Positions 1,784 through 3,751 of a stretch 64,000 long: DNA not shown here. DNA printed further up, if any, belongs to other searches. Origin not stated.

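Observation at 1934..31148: N-terminal anchor and Thr linker of binding proteins conserved at protein level: candidate sorting or glycosylation signal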

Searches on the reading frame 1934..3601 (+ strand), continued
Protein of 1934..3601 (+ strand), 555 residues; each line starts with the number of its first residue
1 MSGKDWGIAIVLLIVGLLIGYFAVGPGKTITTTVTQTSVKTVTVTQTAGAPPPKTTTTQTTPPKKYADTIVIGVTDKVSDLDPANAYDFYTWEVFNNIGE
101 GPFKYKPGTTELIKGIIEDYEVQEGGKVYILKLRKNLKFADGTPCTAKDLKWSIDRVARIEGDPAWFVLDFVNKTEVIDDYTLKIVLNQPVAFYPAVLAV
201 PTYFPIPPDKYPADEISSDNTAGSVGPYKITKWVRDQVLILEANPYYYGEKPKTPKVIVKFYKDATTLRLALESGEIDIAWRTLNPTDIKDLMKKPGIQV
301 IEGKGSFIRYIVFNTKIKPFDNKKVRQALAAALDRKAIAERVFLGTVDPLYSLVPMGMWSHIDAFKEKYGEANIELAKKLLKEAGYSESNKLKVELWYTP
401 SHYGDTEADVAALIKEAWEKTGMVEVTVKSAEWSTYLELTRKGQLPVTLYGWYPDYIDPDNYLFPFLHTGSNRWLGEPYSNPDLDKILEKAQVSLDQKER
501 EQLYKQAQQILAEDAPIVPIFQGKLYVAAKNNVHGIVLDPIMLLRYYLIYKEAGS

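Call 80: find_encoding_contigs(protein=P0018, flank=10000, max_places=3)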
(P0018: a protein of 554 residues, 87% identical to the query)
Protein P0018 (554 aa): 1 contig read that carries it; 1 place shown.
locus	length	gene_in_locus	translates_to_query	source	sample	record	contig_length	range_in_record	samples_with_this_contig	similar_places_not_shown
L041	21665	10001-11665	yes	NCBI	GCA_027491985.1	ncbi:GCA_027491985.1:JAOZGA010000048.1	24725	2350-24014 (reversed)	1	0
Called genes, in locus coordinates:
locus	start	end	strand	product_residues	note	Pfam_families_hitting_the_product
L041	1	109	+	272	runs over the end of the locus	?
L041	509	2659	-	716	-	PF00122:E1-E2_ATPase, PF00702:Hydrolase, PF08282:Hydrolase_3 (faint)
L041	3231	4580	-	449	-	PF01637:ATPase_2, PF13173:AAA_14, PF13401:AAA_22 (weak), PF03008:DUF234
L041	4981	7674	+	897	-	PF00330:Aconitase, PF00694:Aconitase_C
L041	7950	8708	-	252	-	-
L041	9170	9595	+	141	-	PF01934:HepT-like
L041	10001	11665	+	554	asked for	PF00496:SBP_bac_5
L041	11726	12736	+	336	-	PF19300:BPD_transp_1_N, PF00528:BPD_transp_1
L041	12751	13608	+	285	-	PF12911:OppC_N (weak), PF00528:BPD_transp_1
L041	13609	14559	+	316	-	PF00005:ABC_tran, PF02463:SMC_N (weak), PF13304:AAA_21 (faint), PF08352:oligo_HPY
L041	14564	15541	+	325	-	PF00005:ABC_tran, PF08352:oligo_HPY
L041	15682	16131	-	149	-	-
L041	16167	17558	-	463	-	PF01637:ATPase_2, PF09339:HTH_IclR (faint), PF03008:DUF234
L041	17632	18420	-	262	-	PF10086:YhfC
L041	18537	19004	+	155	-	PF00300:His_Phos_1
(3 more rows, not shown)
